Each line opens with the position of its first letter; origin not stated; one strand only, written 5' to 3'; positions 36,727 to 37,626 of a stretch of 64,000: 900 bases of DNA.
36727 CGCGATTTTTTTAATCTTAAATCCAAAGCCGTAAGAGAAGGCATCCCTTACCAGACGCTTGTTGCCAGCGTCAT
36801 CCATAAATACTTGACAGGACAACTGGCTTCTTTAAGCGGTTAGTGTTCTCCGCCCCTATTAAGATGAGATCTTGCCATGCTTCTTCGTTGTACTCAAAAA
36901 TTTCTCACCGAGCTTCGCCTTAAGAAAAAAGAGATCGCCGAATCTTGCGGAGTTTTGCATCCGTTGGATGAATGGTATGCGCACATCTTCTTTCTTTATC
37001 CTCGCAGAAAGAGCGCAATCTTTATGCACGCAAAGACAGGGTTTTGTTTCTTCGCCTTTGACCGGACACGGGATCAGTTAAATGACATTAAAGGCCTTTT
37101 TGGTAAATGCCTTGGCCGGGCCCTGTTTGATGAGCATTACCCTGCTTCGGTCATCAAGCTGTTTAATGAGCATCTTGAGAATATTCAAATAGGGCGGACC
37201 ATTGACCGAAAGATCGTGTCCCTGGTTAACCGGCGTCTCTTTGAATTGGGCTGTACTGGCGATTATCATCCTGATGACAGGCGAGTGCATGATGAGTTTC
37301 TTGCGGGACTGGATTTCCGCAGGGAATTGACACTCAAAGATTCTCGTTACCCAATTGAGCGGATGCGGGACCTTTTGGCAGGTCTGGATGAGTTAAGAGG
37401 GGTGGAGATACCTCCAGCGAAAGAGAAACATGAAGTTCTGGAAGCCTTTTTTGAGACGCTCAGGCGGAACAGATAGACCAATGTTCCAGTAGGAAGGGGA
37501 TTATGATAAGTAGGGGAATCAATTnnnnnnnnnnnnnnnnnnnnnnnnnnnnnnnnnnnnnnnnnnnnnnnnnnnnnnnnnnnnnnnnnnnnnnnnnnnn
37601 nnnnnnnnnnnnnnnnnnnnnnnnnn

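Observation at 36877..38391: Candidate novel two-gene defence/toxin module in the ICE cargo next to brnTA: unknown 199-aa protein + AT-rich HEPN-motif protein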

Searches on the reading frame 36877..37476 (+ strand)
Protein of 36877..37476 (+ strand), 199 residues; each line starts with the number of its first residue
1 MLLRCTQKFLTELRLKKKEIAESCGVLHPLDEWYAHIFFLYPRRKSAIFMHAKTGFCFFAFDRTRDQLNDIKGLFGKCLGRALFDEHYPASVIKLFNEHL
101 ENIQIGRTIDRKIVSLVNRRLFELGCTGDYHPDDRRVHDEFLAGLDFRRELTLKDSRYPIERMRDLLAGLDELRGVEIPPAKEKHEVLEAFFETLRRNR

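Call 3: search_protein_families(library=pfam, proteins=[window:36877-37476:+], max_evalue=1)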
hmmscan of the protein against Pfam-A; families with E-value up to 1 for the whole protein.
window:36877-37476:+ (199 aa): 1 family
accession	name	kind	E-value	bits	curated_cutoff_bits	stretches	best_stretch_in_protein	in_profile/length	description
PF22016.2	DUF6933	-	3.1e-23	82.8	27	1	3-137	2-131/157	Domain of unknown function (DUF6933)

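Call 4: search_protein_families(library=padloc, proteins=[window:36877-37476:+], max_evalue=1)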
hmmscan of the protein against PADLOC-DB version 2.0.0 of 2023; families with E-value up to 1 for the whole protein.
window:36877-37476:+ (199 aa): 2 families
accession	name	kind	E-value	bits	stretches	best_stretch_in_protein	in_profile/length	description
PDLC05054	PDC-S63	-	5e-11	40.7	1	1-122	1-132/190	-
PDLC05056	PDC-S63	-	0.00072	17.6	1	3-122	4-129/201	-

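Call 5: search_protein_families(library=ncbifam, proteins=[window:36877-37476:+], max_evalue=1)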
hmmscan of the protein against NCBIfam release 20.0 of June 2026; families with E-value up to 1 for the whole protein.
window:36877-37476:+ (199 aa): 0 families

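Call 7: find_homologous_proteins(query=window:36877-37473:+)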
Query window:36877-37473:+ (199 aa): 66 proteins with E <= 0.001 among 324 candidates.
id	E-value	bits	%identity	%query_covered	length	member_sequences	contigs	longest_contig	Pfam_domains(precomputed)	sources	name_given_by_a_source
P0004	3.3e-131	453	100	100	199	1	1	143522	PF22016.3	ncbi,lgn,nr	ncbi:MAG: hypothetical protein HY209_01220 [Candidatus Omnitrophica bacterium]|nr:hypothetical prote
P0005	7.7e-113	393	85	100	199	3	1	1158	PF22016.3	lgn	-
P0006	4.8e-110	384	91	94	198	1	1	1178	PF22016.3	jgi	-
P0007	4.1e-109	381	84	100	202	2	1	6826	PF22016.3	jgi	jgi:hypothetical protein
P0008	2.6e-108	378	84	100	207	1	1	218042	PF22016.3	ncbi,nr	ncbi:MAG: hypothetical protein HQL12_02935 [Candidatus Omnitrophica bacterium]|nr:hypothetical prote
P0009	8.3e-108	377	84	100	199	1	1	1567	PF22016.3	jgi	jgi:hypothetical protein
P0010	1.1e-107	376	83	100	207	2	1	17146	PF22016.3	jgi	-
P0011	1.4e-107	376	83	100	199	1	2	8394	PF22016.3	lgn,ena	-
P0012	6.0e-106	371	82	100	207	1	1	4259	PF22016.3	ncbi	-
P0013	3.1e-104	365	81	98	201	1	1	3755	PF22016.3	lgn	-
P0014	6.4e-104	364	80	100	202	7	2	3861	PF22016.3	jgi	-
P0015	2.4e-103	362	82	100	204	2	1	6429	PF22016.3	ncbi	-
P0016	2.2e-100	352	77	99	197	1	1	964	PF22016.3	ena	-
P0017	1.2e-90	321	76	92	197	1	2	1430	PF22016.3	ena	-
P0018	5.1e-87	309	67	100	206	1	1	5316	PF22016.3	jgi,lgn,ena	-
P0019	1.5e-77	278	62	100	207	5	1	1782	PF22016.3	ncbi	-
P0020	2.5e-77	277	63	98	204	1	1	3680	PF22016.3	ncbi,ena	-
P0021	6.1e-76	273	65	100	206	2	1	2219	PF22016.3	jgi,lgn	-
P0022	6.2e-76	273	61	100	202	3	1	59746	PF22016.3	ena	-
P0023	1.9e-75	271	64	100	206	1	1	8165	PF22016.3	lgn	-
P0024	5.5e-75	269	63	98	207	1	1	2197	PF22016.3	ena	-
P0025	2.1e-74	268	61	100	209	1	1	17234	PF22016.3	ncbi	-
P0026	4.7e-74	266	59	100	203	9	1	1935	PF22016.3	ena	-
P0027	8.3e-74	266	61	99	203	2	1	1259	PF22016.3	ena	-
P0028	1.9e-73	264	61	100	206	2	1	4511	PF22016.3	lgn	-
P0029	2.5e-73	264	62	98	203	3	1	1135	PF22016.3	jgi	-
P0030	5.8e-72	260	61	98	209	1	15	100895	PF22016.3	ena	-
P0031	7.9e-72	259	61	100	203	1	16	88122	PF22016.3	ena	-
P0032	5.3e-71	256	60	98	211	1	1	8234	PF22016.3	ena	-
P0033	6.1e-71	256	59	100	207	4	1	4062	PF22016.3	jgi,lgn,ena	-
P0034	2.9e-70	254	58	100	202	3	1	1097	PF22016.3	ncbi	-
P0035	5.2e-70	253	60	100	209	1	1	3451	PF22016.3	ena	-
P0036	8.3e-69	249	59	100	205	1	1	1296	PF22016.3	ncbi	-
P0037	1.9e-68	248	58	100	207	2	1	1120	PF22016.3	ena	-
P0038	2.5e-68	248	66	83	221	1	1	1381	PF22016.3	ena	-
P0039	6.3e-67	243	59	100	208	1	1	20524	PF22016.3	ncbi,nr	ncbi:MAG: hypothetical protein HQL20_09085 [Candidatus Omnitrophica bacterium]|nr:hypothetical prote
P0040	1.7e-65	238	57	97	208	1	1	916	PF22016.3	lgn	-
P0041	4.1e-65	237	59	98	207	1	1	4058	PF22016.3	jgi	jgi:hypothetical protein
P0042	1.4e-64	235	58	98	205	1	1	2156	PF22016.3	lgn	-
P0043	8.5e-64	233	82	65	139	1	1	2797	PF22016.3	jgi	jgi:hypothetical protein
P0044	1.2e-63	232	54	98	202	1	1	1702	PF22016.3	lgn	-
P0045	1.3e-63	232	58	97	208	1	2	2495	PF22016.3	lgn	-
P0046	7.8e-63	230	57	98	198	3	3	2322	PF22016.3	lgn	-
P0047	6.7e-62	227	55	97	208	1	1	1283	PF22016.3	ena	-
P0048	5.5e-57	211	53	100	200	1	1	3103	PF22016.3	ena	-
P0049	2.3e-56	209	60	78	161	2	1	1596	PF22016.3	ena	-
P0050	9.3e-53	197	53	90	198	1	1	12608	PF22016.3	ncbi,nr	ncbi:MAG: hypothetical protein HQL22_09555 [Candidatus Omnitrophica bacterium]|nr:hypothetical prote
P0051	4.0e-52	195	49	94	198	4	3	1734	PF22016.3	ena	-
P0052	5.4e-51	191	53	90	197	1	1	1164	PF22016.3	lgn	-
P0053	7.3e-51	191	54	90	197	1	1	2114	PF22016.3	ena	-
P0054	1.5e-50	190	63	67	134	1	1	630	PF22016.3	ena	-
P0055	2.4e-50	189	59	75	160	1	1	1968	PF22016.3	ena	-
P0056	4.4e-50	188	53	90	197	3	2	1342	PF22016.3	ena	-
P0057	1.5e-48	183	50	92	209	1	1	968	PF22016.3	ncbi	-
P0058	1.9e-48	183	50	92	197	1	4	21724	PF22016.3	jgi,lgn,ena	-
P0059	1.4e-46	177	47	96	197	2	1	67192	PF22016.3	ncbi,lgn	-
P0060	7.5e-46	174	50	92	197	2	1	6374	PF22016.3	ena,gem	-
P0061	7.7e-46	174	50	84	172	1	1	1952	PF22016.3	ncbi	-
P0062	9.4e-46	174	49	90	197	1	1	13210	PF22016.3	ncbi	-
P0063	2.2e-44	170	46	95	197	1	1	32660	PF22016.3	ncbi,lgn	-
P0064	2.2e-44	170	55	75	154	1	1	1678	PF22016.3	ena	-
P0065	1.0e-43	167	44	92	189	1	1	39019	PF22016.3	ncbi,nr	ncbi:MAG: hypothetical protein KGK03_07990, partial [Candidatus Omnitrophica bacterium]|nr:hypotheti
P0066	1.1e-39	154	45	90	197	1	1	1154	PF22016.3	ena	-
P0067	4.5e-38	149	46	89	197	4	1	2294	PF22016.3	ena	-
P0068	2.5e-37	147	61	56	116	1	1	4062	PF22016.3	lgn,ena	-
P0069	5.6e-27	113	73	37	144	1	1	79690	PF22016.3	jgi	jgi:hypothetical protein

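Call 19: find_encoding_contigs(protein=P0008, flank=6000, max_places=2)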
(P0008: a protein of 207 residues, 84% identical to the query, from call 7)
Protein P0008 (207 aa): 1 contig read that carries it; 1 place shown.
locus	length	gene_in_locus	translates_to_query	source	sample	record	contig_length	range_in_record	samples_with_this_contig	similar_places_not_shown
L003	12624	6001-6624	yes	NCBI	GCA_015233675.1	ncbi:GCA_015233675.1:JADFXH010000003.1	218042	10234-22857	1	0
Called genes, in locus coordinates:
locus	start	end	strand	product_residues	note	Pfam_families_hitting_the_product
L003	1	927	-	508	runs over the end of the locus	PF05362:Lon_C (weak), PF13541:ChlI, PF00493:MCM (faint), PF05496:RuvB_N (faint), PF01078:Mg_chelatase, PF07728:AAA_5, PF13335:Mg_chelatase_C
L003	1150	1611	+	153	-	PF02681:DUF212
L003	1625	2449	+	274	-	PF01476:LysM, PF03734:YkuD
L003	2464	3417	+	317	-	PF03255:ACCA, PF01039:Carboxyl_trans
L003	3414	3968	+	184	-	PF21016:RlmN_N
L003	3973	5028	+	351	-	PF21016:RlmN_N, PF04055:Radical_SAM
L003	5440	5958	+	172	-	-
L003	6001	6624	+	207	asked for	PF22016:DUF6933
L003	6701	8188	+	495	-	-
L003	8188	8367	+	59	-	-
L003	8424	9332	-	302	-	PF06114:Peptidase_M78 (weak)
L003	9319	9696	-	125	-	PF13560:HTH_31, PF01381:HTH_3, PF12844:HTH_19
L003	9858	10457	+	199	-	-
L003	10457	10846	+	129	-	PF14462:Prok-E2_E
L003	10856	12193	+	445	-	PF00899:ThiF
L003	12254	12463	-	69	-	PF13560:HTH_31 (weak), PF01381:HTH_3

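Call 24: find_encoding_contigs(protein=P0022, flank=5000, max_places=2)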
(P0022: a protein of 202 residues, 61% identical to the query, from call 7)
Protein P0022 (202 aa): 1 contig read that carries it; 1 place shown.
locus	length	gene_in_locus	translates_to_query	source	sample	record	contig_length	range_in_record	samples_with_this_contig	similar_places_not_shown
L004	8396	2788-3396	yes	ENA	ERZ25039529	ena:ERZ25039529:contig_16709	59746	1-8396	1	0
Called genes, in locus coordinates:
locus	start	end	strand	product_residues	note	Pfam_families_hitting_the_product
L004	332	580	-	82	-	-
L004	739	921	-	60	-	-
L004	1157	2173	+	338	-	PF01381:HTH_3 (weak), PF06114:Peptidase_M78, PF10463:Peptidase_U49 (weak)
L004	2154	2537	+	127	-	-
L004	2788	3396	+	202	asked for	PF22016:DUF6933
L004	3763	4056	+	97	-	PF04365:BrnT_toxin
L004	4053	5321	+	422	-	-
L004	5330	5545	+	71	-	PF12441:CopG_antitoxin, PF14384:BrnA_antitoxin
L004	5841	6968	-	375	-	PF00999:Na_H_Exchanger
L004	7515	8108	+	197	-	PF00440:TetR_N, PF08359:TetR_C_4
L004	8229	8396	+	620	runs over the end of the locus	PF00654:Voltage_CLC, PF00571:CBS (weak)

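Call 25: find_encoding_contigs(protein=P0030, flank=5000, max_places=2)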
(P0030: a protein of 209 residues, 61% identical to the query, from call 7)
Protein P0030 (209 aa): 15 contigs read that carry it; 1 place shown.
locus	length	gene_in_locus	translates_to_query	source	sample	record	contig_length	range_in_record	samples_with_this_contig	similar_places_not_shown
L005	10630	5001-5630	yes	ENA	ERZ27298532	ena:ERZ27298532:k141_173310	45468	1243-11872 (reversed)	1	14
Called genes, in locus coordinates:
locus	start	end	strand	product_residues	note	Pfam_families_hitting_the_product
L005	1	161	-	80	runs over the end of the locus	PF13560:HTH_31, PF01381:HTH_3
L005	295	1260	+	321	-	-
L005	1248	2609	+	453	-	PF12706:Lactamase_B_2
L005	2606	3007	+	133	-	PF03767:Acid_phosphat_B (faint), PF25109:HAD_PNKP (weak), PF24694:LNS2_PITM1-3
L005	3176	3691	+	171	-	PF01541:GIY-YIG (weak)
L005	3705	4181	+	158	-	-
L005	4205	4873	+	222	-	PF04471:Mrr_cat, PF22722:NA-iREase1 (weak)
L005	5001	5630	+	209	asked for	PF22016:DUF6933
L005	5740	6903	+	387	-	PF01381:HTH_3 (weak), PF03683:UPF0175 (faint), PF06114:Peptidase_M78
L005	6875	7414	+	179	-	-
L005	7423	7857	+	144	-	-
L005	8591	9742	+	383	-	PF13173:AAA_14, PF13635:DUF4143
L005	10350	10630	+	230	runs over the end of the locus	PF09952:AbiEi_2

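Call 26: find_encoding_contigs(protein=P0059, flank=5000, max_places=2)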
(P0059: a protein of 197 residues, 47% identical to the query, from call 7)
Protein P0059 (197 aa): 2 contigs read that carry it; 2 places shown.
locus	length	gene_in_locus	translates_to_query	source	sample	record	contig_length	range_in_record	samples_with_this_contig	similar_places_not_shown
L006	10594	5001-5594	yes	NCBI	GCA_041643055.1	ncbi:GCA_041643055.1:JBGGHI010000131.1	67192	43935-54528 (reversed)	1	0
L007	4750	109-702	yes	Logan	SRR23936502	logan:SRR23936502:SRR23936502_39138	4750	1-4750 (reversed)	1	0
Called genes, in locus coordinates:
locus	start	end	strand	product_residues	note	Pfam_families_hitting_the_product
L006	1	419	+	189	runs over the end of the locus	-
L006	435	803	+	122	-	-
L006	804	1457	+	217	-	PF02661:Fic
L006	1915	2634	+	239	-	PF03887:YfbU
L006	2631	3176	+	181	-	-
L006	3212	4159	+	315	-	-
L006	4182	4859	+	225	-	PF01844:HNH, PF14279:HNH_5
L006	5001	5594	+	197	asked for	PF22016:DUF6933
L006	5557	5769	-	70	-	-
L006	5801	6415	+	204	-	PF19570:DUF6088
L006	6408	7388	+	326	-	PF08843:AbiEii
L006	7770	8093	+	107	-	PF02001:DUF134, PF13551:HTH_29 (weak)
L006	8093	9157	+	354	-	PF01758:SBF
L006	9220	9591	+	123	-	PF01451:LMWPc (weak)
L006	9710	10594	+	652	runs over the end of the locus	PF00005:ABC_tran, PF13304:AAA_21 (faint), PF12704:MacB_PCD, PF02687:FtsX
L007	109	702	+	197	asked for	PF22016:DUF6933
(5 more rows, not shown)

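Call 28: search_protein_families(library=phrogs, proteins=[window:36877-37476:+], max_evalue=1)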
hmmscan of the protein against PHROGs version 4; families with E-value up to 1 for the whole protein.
window:36877-37476:+ (199 aa): 2 families
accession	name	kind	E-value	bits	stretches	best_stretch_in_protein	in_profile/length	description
phrog_35507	-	unknown function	0.023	15.5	1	48-71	20-43/44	-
phrog_31625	-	unknown function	0.2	12.6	0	107-120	45-58/65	-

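Call 29: search_protein_families(library=pfam, proteins=[L003:6701-8188:+, L003:5440-5958:+, L004:4053-5321:+, L004:2154-2537:+], max_evalue=1)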
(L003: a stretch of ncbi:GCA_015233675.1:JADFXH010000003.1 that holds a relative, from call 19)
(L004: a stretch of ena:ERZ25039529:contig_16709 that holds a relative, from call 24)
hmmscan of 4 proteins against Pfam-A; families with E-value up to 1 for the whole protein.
L003:6701-8188:+ (495 aa): 1 family
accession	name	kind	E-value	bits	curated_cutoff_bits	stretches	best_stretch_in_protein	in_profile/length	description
PF13529.12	Peptidase_C39_2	-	0.00025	22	24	1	156-263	2-109/143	Peptidase_C39 like family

L003:5440-5958:+ (172 aa): 0 families

L004:4053-5321:+ (422 aa): 1 family
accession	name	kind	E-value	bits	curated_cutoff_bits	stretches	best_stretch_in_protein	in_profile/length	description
PF11179.13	DUF2967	-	0.11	10.7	25.3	1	72-200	776-902/961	Protein of unknown function (DUF2967)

L004:2154-2537:+ (127 aa): 4 families
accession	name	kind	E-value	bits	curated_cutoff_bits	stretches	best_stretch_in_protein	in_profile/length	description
PF13638.12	PIN_4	-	0.008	16.9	21.9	1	9-55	1-42/132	PIN domain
PF01850.27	PIN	-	0.056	14.5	23.6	0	49-106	56-115/120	PIN domain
PF14380.11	WAK_assoc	-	0.11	13.5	27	1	16-109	15-99/104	Wall-associated receptor kinase C-terminal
PF18330.7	Lig_C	-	0.13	12.7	25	1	45-75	29-59/125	Ligase Pab1020 C-terminal region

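Call 34: search_solved_structures(query=A2, max_evalue=10, show_alignments=1)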
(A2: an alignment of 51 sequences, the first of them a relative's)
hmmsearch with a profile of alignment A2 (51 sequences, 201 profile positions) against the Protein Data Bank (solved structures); distinct sequences matched with E-value up to 10: 4.
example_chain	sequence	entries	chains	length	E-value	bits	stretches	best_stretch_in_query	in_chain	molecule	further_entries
5ocd_A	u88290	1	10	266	0.29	14.1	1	77-128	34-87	Cyclodipeptide synthase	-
6tmf_T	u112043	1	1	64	0.51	13.3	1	69-121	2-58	30S ribosomal protein S17e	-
5fb4_A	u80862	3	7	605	1.5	11.8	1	48-79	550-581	Distal tube protein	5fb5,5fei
5y05_A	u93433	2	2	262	1.9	11.4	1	92-176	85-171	msmeg_4306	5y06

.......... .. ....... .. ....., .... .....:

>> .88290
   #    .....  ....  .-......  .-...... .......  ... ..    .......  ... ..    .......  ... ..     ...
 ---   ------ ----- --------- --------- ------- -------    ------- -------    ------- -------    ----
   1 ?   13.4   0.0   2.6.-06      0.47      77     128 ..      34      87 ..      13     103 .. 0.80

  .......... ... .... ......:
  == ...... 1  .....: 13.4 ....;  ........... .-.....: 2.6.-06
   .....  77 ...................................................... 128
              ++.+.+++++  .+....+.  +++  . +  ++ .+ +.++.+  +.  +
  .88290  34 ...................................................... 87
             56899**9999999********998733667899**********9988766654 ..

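Call 39: predict_structure(alignment_id=A2)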
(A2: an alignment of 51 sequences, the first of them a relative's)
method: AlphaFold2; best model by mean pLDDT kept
length: 199 residues; sequences in the alignment: 51
mean_pLDDT: 91.0   pTM: 0.88
mean pLDDT of the five models: 91.0, 90.7, 90.5, 89.9, 89.7
residues with pLDDT >= 90: 142; 70-90: 56; 50-70: 1; < 50: 0
segments of 3 or more residues with pLDDT < 50: none
pLDDT, mean of each block of 10 residues (from residue 1): 92 83 83 93 87 95 90 94 95 94 90 92 91 91 95 85 96 93 91 89
secondary structure, 60 per line:
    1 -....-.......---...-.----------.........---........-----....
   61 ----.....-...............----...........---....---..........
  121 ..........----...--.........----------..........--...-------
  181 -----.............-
elements in order: E2-5 H7-13 E32-40 E44-51 E57-60 H65-69 H71-85 H90-100 E104-107 H111-130 H140-148 H159-168 H186-198

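Call 82: find_encoding_contigs(protein=P0031, flank=4000, max_places=1)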
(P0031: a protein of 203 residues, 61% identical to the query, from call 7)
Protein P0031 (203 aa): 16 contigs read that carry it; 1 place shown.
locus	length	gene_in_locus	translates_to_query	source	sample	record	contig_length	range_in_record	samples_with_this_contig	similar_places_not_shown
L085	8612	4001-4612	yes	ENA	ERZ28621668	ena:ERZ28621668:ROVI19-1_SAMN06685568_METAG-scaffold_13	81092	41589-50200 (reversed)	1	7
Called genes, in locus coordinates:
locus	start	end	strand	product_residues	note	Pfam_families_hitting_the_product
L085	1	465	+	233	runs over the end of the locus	PF00149:Metallophos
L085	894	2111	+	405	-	PF13173:AAA_14, PF13635:DUF4143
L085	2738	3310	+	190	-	-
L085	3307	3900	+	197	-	-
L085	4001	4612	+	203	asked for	PF22016:DUF6933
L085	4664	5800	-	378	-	PF13776:DUF4172, PF02661:Fic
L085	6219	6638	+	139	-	PF01475:FUR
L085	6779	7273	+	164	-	PF01242:PTPS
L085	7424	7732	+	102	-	PF02001:DUF134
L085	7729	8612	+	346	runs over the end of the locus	PF01758:SBF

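Call 83: find_encoding_contigs(protein=P0063, flank=4000, max_places=1)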
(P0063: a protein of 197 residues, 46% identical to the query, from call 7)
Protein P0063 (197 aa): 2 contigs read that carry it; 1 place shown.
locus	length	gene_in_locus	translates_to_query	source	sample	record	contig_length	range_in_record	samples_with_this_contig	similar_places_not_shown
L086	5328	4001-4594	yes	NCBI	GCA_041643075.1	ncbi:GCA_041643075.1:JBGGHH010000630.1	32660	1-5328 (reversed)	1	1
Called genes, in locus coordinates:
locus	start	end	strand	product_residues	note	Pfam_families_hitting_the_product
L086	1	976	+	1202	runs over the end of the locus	PF02384:N6_Mtase (faint), PF20473:MmeI_Mtase (weak), PF07669:Eco57I, PF12950:TaqI_C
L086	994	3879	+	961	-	PF02463:SMC_N (faint), PF13304:AAA_21 (faint)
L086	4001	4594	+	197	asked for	PF22016:DUF6933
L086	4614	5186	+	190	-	PF01209:Ubie_methyltran, PF13489:Methyltransf_23 (weak), PF05175:MTS (weak), PF06325:PrmA (weak), PF13847:Methyltransf_31, PF13649:Methyltransf_25, PF08241:Methyltransf_11, PF08242:Methyltransf_12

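Call 84: find_encoding_contigs(protein=P0039, flank=4000, max_places=1)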
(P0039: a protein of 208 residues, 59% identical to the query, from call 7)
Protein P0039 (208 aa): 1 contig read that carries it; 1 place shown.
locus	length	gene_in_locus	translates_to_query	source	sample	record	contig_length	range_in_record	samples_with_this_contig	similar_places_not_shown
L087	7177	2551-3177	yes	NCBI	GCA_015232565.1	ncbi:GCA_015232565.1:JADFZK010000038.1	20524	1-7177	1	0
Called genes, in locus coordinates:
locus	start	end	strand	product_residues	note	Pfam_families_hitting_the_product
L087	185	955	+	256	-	PF03747:ADP_ribosyl_GH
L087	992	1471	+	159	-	-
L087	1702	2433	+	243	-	PF12686:DUF3800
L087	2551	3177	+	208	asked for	PF22016:DUF6933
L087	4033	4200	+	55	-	-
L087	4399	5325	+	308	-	PF01308:Chlam_OMP (faint)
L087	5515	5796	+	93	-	-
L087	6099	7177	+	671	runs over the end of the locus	PF12161:HsdM_N, PF02384:N6_Mtase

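Call 85: find_encoding_contigs(protein=P0010, flank=4000, max_places=1)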
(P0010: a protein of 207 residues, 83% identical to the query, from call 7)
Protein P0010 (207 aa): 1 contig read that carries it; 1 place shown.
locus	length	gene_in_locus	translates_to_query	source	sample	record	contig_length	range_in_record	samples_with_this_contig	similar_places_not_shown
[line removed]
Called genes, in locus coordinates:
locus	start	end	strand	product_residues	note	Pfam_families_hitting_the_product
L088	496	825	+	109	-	-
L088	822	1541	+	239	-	PF00149:Metallophos, PF12850:Metallophos_2 (weak)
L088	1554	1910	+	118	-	-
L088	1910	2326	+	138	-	-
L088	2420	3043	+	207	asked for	PF22016:DUF6933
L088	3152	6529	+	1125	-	PF13091:PLDc_2 (weak), PF00176:SNF2-rel_dom (weak), PF04851:ResIII (faint), PF00271:Helicase_C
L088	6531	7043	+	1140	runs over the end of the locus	PF25120:DUF7814 (weak), PF20473:MmeI_Mtase, PF07669:Eco57I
